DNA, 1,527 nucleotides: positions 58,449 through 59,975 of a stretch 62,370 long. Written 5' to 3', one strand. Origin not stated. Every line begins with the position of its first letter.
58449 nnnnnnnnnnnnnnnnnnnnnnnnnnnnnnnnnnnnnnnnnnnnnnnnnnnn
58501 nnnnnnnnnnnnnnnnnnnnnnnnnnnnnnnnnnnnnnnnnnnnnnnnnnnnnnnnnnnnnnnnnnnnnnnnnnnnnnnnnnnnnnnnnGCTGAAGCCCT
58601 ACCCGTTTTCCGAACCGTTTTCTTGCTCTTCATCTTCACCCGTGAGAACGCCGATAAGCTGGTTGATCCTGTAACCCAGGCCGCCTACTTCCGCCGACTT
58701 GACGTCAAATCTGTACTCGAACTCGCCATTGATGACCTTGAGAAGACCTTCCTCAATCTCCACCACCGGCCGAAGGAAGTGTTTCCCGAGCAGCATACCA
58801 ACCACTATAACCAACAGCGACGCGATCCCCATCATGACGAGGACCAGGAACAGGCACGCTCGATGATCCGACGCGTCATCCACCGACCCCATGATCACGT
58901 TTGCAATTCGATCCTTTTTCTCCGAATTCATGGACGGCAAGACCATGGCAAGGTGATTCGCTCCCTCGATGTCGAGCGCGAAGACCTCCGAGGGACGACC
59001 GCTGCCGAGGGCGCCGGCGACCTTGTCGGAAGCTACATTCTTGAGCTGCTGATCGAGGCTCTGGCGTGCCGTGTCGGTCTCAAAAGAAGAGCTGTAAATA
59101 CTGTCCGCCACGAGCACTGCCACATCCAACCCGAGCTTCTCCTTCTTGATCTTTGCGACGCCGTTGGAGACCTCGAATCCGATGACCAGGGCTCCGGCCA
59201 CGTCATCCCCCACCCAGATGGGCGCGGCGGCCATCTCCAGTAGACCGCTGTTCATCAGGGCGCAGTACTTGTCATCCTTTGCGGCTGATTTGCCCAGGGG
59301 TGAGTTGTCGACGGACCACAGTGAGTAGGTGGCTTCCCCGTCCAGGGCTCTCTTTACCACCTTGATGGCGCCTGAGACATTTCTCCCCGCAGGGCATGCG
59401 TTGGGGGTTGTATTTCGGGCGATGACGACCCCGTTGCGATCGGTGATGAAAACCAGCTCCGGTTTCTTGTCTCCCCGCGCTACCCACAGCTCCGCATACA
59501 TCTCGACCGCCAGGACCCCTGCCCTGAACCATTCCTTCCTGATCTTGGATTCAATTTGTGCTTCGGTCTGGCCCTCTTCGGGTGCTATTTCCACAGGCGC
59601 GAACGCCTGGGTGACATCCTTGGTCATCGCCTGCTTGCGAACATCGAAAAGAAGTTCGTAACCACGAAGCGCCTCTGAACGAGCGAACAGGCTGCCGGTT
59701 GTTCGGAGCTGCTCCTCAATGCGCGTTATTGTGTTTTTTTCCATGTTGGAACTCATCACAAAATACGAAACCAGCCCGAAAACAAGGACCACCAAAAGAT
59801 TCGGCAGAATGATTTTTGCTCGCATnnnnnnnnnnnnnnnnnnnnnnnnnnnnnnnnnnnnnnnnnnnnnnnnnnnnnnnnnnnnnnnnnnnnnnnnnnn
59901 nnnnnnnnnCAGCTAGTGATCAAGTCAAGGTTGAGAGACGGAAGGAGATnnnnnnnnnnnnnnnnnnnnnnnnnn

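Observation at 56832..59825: Output-less HAMP sensor, HEAT protein and TPR lipoprotein form a tight operon with the giant TPR gene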

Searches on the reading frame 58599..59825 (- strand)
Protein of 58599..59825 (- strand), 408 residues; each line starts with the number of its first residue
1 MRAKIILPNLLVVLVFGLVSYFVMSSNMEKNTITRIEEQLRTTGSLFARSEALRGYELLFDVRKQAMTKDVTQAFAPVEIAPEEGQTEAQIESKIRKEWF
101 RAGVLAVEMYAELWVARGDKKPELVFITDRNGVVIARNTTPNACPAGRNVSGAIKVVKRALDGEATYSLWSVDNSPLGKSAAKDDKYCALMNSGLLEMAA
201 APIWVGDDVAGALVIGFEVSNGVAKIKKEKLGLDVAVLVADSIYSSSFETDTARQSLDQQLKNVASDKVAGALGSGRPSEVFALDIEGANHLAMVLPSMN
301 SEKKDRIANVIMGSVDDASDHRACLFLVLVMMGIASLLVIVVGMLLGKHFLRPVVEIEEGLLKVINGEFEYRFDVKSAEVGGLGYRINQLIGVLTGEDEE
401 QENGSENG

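Call 7: search_protein_families(library=pfam, proteins=[window:58599-59825:-], max_evalue=0.01)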
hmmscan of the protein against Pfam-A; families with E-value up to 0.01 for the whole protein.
window:58599-59825:- (408 aa): 0 families

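Call 8: search_protein_families(library=ncbifam, proteins=[window:58599-59825:-], max_evalue=0.01)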
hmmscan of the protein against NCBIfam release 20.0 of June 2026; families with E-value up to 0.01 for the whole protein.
window:58599-59825:- (408 aa): 3 families
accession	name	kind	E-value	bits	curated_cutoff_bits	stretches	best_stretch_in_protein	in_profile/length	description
NF033092.0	HK_WalK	equivalog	1.6e-05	23.7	725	1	262-402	111-254/594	cell wall metabolism sensor histidine kinase WalK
NF007837.0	PRK10549.1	equivalog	0.00021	20.2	603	1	330-395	168-234/466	envelope stress sensor histidine kinase BaeS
NF012163.2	BaeS_SmeS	equivalog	0.0026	16.7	500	1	329-399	167-238/457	sensor histidine kinase efflux regulator BaeS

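Call 11: find_homologous_proteins(query=window:58599-59825:-)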
Query window:58599-59825:- (408 aa): 117 proteins with E <= 0.001 among 8000 candidates.
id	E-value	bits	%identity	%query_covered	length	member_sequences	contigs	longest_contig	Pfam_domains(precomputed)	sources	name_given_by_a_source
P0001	6.8e-261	883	100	100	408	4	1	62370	-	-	-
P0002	1.3e-234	796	89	97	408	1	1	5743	-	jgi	jgi:hypothetical protein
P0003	1.6e-233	792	89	97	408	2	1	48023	-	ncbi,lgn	-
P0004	1.3e-231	786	87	100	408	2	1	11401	-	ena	-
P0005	5.0e-175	600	90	75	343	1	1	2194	-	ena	-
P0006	6.2e-166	570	63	92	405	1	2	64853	-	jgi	jgi:hypothetical protein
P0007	1.3e-165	569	66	97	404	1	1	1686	-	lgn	-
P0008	9.3e-163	560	64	97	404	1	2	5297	-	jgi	jgi:hypothetical protein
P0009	1.2e-162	559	63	97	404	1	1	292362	-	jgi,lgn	-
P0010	9.9e-158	543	62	97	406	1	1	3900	-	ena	-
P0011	1.1e-157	543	63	94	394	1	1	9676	-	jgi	jgi:hypothetical protein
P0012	8.4e-156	537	59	97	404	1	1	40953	-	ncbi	-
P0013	2.2e-154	532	60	99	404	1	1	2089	-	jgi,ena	-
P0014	2.9e-151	522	60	97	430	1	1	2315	-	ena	-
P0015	1.7e-149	516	60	97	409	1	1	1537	-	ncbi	-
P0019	1.5e-144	500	56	99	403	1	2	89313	-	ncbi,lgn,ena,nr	ncbi:MAG: hypothetical protein QNJ97_04985 [Myxococcota bacterium]|nr:hypothetical protein [Myxococc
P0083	1.0e-95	339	41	91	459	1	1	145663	-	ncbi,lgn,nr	ncbi:MAG: hypothetical protein JXR76_19620 [Deltaproteobacteria bacterium]|nr:hypothetical protein [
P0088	2.4e-52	196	32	100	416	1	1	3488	-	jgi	jgi:HAMP domain-containing protein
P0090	3.7e-41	159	32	99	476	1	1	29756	-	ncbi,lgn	-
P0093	1.6e-37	147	32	99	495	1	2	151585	-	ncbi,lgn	ncbi:MAG: MXAN_5187 C-terminal domain-containing protein [Sandaracinaceae bacterium]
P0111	1.4e-13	69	27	69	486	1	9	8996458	PF23846.2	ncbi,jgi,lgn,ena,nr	ncbi:MAG: hypothetical protein IPM79_04875 [Polyangiaceae bacterium]|jgi:hypothetical protein|nr:hyp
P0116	1.5e-8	52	26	70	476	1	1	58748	-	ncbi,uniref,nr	ncbi:MXAN_5187 C-terminal domain-containing protein [Polyangium sp. 6x1]|uniref:MXAN_5187 C-terminal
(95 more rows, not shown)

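Call 13: find_encoding_contigs(protein=P0019, flank=10000, max_places=2)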
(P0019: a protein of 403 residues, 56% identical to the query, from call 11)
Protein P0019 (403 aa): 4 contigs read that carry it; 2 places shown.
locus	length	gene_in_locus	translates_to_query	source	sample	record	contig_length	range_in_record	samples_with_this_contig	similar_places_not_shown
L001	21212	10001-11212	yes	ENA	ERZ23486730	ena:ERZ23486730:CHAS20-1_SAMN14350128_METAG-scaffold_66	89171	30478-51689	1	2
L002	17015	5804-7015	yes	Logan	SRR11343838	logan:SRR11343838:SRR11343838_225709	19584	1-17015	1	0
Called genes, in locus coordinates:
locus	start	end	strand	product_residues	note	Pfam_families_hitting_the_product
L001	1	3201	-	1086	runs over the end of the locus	PF02310:B12-binding, PF03308:MeaB, PF02492:cobW (weak), PF01642:MM_CoA_mutase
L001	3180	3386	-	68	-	-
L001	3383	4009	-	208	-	PF01725:Ham1p_like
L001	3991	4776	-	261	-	PF01138:RNase_PH, PF03725:RNase_PH_C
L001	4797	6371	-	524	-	PF00672:HAMP, PF00512:HisKA, PF02518:HATPase_c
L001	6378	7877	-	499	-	PF00072:Response_reg, PF13185:GAF_2, PF01590:GAF, PF13492:GAF_3 (weak), PF13487:HD_5, PF01966:HD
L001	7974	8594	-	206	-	-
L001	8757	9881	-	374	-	PF00850:Hist_deacetyl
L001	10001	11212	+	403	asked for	-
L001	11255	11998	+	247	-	PF13646:HEAT_2, PF02985:HEAT (faint)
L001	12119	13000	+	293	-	PF02259:FAT (faint), PF14559:TPR_19 (weak), PF07719:TPR_2 (weak), PF13414:TPR_11 (weak), PF00515:TPR_1 (weak), PF07719:TPR_2 (weak), PF13424:TPR_12 (weak), PF00515:TPR_1 (weak), +15 more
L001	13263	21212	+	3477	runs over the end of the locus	PF13414:TPR_11 (faint), PF13428:TPR_14 (faint), PF13429:TPR_15 (faint), PF14559:TPR_19 (faint), PF23914:TPR_CcmH_CycH (faint), PF24575:TPR_Slam (faint), PF25063:ARM_TT21_C (faint), PF13424:TPR_12 (weak), +10 more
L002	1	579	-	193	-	?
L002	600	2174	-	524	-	PF00672:HAMP, PF00512:HisKA, PF02518:HATPase_c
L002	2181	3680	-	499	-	PF00072:Response_reg, PF13185:GAF_2, PF01590:GAF, PF13492:GAF_3 (weak), PF13487:HD_5, PF01966:HD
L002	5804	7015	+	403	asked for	-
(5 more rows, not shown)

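Call 14: find_encoding_contigs(protein=P0083, flank=10000, max_places=2)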
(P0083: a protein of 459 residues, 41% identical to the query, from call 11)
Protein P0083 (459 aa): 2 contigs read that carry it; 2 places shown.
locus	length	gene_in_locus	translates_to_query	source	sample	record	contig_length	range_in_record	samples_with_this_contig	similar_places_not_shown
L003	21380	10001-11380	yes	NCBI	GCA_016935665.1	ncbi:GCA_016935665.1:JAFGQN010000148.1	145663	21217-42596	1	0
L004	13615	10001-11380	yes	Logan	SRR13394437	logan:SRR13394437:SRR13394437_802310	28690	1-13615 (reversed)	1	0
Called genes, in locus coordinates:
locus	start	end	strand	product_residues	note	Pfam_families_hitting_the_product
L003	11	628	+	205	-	-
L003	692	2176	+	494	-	PF00072:Response_reg, PF01590:GAF (weak), PF13185:GAF_2 (faint), PF13487:HD_5, PF01966:HD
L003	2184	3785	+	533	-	PF00672:HAMP, PF00512:HisKA, PF02518:HATPase_c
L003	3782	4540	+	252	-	PF01138:RNase_PH, PF03725:RNase_PH_C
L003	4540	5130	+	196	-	PF01725:Ham1p_like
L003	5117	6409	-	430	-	PF22514:EXPB1_D1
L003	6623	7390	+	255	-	-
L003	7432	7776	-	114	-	PF01187:MIF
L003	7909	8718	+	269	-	PF28025:EMYY_lipop (weak), PF10186:ATG14 (weak), PF00691:OmpA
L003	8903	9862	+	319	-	-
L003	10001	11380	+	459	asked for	-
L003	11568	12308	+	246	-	PF13646:HEAT_2 (faint)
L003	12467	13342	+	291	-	PF13414:TPR_11 (weak), PF00515:TPR_1 (weak), PF07719:TPR_2 (weak), PF13424:TPR_12 (weak), PF13414:TPR_11 (weak), PF13424:TPR_12 (weak), PF00515:TPR_1, PF07719:TPR_2 (weak), +16 more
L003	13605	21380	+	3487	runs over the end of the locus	PF13176:TPR_7 (faint), PF23914:TPR_CcmH_CycH (faint), PF25063:ARM_TT21_C (faint), PF00515:TPR_1 (faint), PF13429:TPR_15, PF13432:TPR_16, PF14559:TPR_19 (weak), PF13424:TPR_12 (weak), +7 more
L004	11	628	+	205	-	-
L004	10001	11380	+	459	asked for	-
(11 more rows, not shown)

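Call 15: find_encoding_contigs(protein=P0093, flank=10000, max_places=1)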
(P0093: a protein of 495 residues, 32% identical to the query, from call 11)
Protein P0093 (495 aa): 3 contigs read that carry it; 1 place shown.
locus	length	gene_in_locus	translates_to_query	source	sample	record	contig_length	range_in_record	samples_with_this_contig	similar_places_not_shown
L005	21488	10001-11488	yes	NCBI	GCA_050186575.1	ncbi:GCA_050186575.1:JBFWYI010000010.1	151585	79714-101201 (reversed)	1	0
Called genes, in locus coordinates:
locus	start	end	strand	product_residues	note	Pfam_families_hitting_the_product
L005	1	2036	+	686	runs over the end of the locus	PF01839:FG-GAP (faint), PF13517:FG-GAP_3, PF07593:UnbV_ASPIC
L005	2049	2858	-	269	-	PF12804:NTP_transf_3 (weak), PF13641:Glyco_tranf_2_3, PF00535:Glycos_transf_2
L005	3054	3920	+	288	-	PF01061:ABC2_membrane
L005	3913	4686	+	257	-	PF00005:ABC_tran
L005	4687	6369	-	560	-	PF25390:WD40_RLD, PF25384:Alsin_RLD (faint), PF13540:RCC1_2, PF00415:RCC1 (weak), PF25390:WD40_RLD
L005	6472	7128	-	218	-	PF11617:Cu-binding_MopE (faint)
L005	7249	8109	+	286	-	-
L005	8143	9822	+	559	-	PF00069:Pkinase, PF07714:PK_Tyr_Ser-Thr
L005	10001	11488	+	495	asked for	-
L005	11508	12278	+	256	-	-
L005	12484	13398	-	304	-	-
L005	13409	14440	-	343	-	-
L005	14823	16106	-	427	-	PF02881:SRP54_N, PF13604:AAA_30 (weak), PF00448:SRP54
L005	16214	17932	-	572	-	PF11974:bMG3 (faint), PF02369:Big_1 (faint), PF13620:CarboxypepD_reg, PF13559:DUF4129 (faint)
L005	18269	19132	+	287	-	PF13513:HEAT_EZ (faint), PF02985:HEAT (faint), PF13646:HEAT_2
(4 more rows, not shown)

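Call 16: find_encoding_contigs(protein=P0111, flank=10000, max_places=1)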
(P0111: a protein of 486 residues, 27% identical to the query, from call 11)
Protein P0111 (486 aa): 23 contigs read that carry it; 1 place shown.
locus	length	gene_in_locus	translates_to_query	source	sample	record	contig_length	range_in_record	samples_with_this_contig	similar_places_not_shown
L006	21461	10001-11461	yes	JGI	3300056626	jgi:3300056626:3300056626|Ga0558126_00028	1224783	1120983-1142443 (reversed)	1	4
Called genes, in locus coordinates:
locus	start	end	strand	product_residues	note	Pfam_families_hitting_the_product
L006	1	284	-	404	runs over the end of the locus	-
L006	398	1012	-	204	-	PF02245:Pur_DNA_glyco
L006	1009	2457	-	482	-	PF00072:Response_reg, PF00158:Sigma54_activat, PF14532:Sigma54_activ_2, PF25601:AAA_lid_14, PF02954:HTH_8, PF13556:HTH_30 (weak)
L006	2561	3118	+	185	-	PF01765:RRF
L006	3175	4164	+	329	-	PF00481:PP2C, PF13672:PP2C_2, PF07228:SpoIIE (weak)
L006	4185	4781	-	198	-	-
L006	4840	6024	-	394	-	PF01053:Cys_Met_Meta_PP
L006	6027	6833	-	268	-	PF00069:Pkinase, PF07714:PK_Tyr_Ser-Thr (weak)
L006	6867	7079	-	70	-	-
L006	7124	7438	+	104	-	PF10041:DUF2277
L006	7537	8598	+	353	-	-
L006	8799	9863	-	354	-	PF00850:Hist_deacetyl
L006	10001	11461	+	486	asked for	PF23846:Cache_WalK (faint)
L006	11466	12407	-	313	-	PF19220:Rod_CreS (weak), PF00691:OmpA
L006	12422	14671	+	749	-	PF12895:ANAPC3 (faint), PF13428:TPR_14 (faint), PF13432:TPR_16 (faint), PF00515:TPR_1 (faint), PF07719:TPR_2 (faint), PF13174:TPR_6 (faint), PF13424:TPR_12 (faint), PF01464:SLT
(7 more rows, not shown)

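Call 17: find_encoding_contigs(protein=P0116, flank=10000, max_places=1)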
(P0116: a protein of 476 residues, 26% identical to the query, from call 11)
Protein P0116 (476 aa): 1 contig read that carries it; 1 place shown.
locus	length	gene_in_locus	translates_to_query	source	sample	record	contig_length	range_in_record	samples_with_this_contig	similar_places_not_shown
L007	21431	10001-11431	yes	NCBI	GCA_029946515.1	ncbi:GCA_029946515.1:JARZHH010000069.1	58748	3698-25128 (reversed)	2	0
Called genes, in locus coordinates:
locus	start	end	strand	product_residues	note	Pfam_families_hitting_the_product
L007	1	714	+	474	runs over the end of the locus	-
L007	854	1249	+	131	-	PF00903:Glyoxalase (weak)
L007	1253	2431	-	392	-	-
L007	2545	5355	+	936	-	PF00690:Cation_ATPase_N, PF00122:E1-E2_ATPase, PF00702:Hydrolase, PF13246:Cation_ATPase, PF08282:Hydrolase_3 (faint), PF00689:Cation_ATPase_C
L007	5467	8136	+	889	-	PF13176:TPR_7 (faint), PF13191:AAA_16, PF13401:AAA_22 (weak), PF13428:TPR_14 (faint), PF14938:SNAP (faint), PF13424:TPR_12, PF13374:TPR_10 (weak), PF13424:TPR_12, +5 more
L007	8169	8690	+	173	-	PF03061:4HBT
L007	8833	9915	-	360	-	PF00850:Hist_deacetyl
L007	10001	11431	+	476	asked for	-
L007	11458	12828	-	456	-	-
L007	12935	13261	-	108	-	-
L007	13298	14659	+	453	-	-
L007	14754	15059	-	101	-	-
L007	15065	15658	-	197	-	-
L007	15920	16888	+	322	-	-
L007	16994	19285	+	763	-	PF13174:TPR_6 (faint), PF13432:TPR_16 (faint), PF01464:SLT, PF27553:SLT_superhelical (weak)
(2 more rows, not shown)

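Call 19: search_protein_families(library=ncbifam, proteins=[P0093, P0116, P0111, P0090, P0088, P0083], max_evalue=0.01)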
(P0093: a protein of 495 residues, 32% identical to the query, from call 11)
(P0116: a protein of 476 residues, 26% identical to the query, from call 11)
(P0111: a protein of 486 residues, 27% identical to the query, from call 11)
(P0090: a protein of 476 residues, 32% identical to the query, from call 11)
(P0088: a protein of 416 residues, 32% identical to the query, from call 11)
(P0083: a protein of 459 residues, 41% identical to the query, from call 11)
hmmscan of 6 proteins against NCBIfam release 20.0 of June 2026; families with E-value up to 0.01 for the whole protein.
P0093 (495 aa): 3 families
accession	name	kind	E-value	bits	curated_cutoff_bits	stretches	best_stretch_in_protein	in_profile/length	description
NF041620.1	MXAN_5187_fam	hypoth_equivalog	1.5e-16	61.2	200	1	391-480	497-586/601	MXAN_5187 family protein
NF041621.1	MXAN_5187_C_dom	domain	9.9e-16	57.9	30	1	426-492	2-68/70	MXAN_5187 C-terminal domain-containing protein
NF033092.0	HK_WalK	equivalog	0.0069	15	725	0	298-362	178-244/594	cell wall metabolism sensor histidine kinase WalK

P0116 (476 aa): 3 families
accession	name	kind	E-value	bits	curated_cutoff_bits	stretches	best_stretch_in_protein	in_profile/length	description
NF041621.1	MXAN_5187_C_dom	domain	4.7e-10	39.7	30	1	408-474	2-69/70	MXAN_5187 C-terminal domain-containing protein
NF033092.0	HK_WalK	equivalog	2.1e-05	23.3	725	1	214-365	96-254/594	cell wall metabolism sensor histidine kinase WalK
NF041620.1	MXAN_5187_fam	hypoth_equivalog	0.00013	21.9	200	1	367-461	484-586/601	MXAN_5187 family protein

P0111 (486 aa): 4 families
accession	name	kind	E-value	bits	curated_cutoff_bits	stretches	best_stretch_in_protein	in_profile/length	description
NF041621.1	MXAN_5187_C_dom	domain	1.2e-08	35.2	30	1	418-484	2-69/70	MXAN_5187 C-terminal domain-containing protein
NF033092.0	HK_WalK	equivalog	2.9e-08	32.8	725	1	103-194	77-167/594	cell wall metabolism sensor histidine kinase WalK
NF045911.1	TCSHisKinNblS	equivalog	7e-05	21.3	1000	1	301-376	182-259/621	two-component system sensor histidine kinase NblS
NF008468.0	PRK11360.1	equivalog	0.0063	14.9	646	0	303-368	200-264/616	two-component system sensor histidine kinase AtoS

P0090 (476 aa): 4 families
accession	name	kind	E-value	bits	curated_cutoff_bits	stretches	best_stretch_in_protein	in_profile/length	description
NF041621.1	MXAN_5187_C_dom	domain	7.9e-16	58.2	30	1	412-473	7-68/70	MXAN_5187 C-terminal domain-containing protein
NF041620.1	MXAN_5187_fam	hypoth_equivalog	7.5e-10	39.2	200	1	390-461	515-586/601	MXAN_5187 family protein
NF033092.0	HK_WalK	equivalog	2.2e-08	33.2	725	1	286-373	170-258/594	cell wall metabolism sensor histidine kinase WalK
NF008468.0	PRK11360.1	equivalog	0.0011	17.4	646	0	288-367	191-269/616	two-component system sensor histidine kinase AtoS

P0088 (416 aa): 8 families
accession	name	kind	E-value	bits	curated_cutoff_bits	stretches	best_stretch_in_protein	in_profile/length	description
NF033092.0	HK_WalK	equivalog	1.8e-07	30.1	725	1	259-411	104-258/594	cell wall metabolism sensor histidine kinase WalK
NF012226.0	AdeS_HK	equivalog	0.00017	20.8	500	1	330-382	59-111/353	two-component sensor histidine kinase AdeS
NF012163.2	BaeS_SmeS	equivalog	0.00017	20.6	500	1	333-404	166-238/457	sensor histidine kinase efflux regulator BaeS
NF007837.0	PRK10549.1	equivalog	0.00022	20.1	603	1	336-402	170-236/466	envelope stress sensor histidine kinase BaeS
NF008468.0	PRK11360.1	equivalog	0.00022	19.7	646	1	330-402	195-266/616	two-component system sensor histidine kinase AtoS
NF040691.1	MtrAB_MtrB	equivalog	0.00041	19.5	450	1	236-411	94-269/507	MtrAB system histidine kinase MtrB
NF058645.1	MCPCtpMPsAe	equivalog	0.0024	16.7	900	1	330-397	204-274/558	methyl-accepting chemotaxis protein CtpM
NF045911.1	TCSHisKinNblS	equivalog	0.0074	14.7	1000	0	318-409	174-260/621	two-component system sensor histidine kinase NblS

P0083 (459 aa): 1 family
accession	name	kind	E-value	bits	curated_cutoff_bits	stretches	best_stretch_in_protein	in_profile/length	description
NF033092.0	HK_WalK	equivalog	0.0013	17.4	725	1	255-405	107-256/594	cell wall metabolism sensor histidine kinase WalK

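Call 21: search_solved_structures(query=window:58599-59825:-, max_evalue=1, show_alignments=2)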
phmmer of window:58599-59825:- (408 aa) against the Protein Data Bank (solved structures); distinct sequences matched with E-value up to 1: 0.

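Call 24: find_related_loci(query=A1, collection=genome_contigs, flank=10000)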
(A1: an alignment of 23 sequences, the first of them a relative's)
Query A1 (408 aa) in genome_contigs; peptide patterns used: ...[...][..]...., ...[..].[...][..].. (x = any residue, [..] = any of these).
219 stretches matched a pattern; 164 encode a relative of the query (tblastn E <= 1e-3); the best 80 are kept; 80 distinct loci.
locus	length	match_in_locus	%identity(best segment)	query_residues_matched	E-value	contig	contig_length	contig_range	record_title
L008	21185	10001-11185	89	1-395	0e+0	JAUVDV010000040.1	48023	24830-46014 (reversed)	MAG: Deltaproteobacteria bacterium isolate CSMAG_306 CSMAG_306_k141_398974_length_48023_cov_14.9871, whole genome shotgu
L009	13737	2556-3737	56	1-395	3e-145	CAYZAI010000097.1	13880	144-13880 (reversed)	MAG TPA_asm: uncultured Myxococcales bacterium isolate binchicken_co129_650 genome assembly, contig: NODE_13432_length_1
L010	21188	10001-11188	55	1-396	7e-141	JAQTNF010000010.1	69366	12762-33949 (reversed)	MAG: Deltaproteobacteria bacterium isolate STA_58 NODE_775_length_69366_cov_4.038533_Sandtown_A, whole genome shotgun se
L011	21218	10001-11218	51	1-407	4e-138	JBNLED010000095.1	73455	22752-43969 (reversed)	MAG: Polyangia bacterium isolate C1C2.bin.34.orig k141_1072672, whole genome shotgun sequence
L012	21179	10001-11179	55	1-395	3e-137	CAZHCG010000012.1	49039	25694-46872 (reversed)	MAG TPA_asm: uncultured Myxococcales bacterium isolate binchicken_co17_433 genome assembly, contig: NODE_2159_length_490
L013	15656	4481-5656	54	1-395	2e-133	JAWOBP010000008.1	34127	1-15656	MAG: Polyangia bacterium isolate BLK3-3.bin.217 k191_227504, whole genome shotgun sequence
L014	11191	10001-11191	48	1-397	3e-124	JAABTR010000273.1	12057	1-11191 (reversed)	MAG: Deltaproteobacteria bacterium isolate S24.Bin071 Scaffold_109, whole genome shotgun sequence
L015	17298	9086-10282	50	1-399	2e-123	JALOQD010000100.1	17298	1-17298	MAG: Myxococcota bacterium isolate Prado146 scaffold_4705, whole genome shotgun sequence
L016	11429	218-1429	47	1-402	6e-116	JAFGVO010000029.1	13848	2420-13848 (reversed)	MAG: Deltaproteobacteria bacterium isolate ZodW_Metabat.174 k87_1530826, whole genome shotgun sequence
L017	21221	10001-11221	46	1-407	2e-113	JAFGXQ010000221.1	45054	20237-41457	MAG: Deltaproteobacteria bacterium isolate ZodW_Metabat.4 k87_20417513, whole genome shotgun sequence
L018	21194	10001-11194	48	1-397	5e-112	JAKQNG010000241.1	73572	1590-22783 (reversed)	MAG: Deltaproteobacteria bacterium isolate USDV_metabat.110 k141_1799262, whole genome shotgun sequence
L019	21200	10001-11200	44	1-399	3e-105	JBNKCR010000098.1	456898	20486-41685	MAG: Polyangia bacterium isolate F1F2.bin.2.orig k141_1696928, whole genome shotgun sequence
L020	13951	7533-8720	54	1-396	2e-140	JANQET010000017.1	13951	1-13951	MAG: Myxococcota bacterium isolate PL23a_bin.40 k99_5764652, whole genome shotgun sequence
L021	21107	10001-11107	35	1-402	1e-58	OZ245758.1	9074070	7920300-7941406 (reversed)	MAG: Polyangiales bacterium isolate 1b4c1a86-0460-4abd-8bdf-cdfbe91d77c6 genome assembly, chromosome: 1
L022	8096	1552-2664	35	1-404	2e-56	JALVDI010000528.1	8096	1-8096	MAG: Polyangiaceae bacterium isolate 134-614_metabat2_scaf2bin.026 134-614_scaffold_6231_c1, whole genome shotgun sequen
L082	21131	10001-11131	30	1-408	7e-39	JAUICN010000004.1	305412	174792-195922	MAG: Polyangia bacterium isolate 7_bin.33 NODE_70_length_305412_cov_1.747079, whole genome shotgun sequence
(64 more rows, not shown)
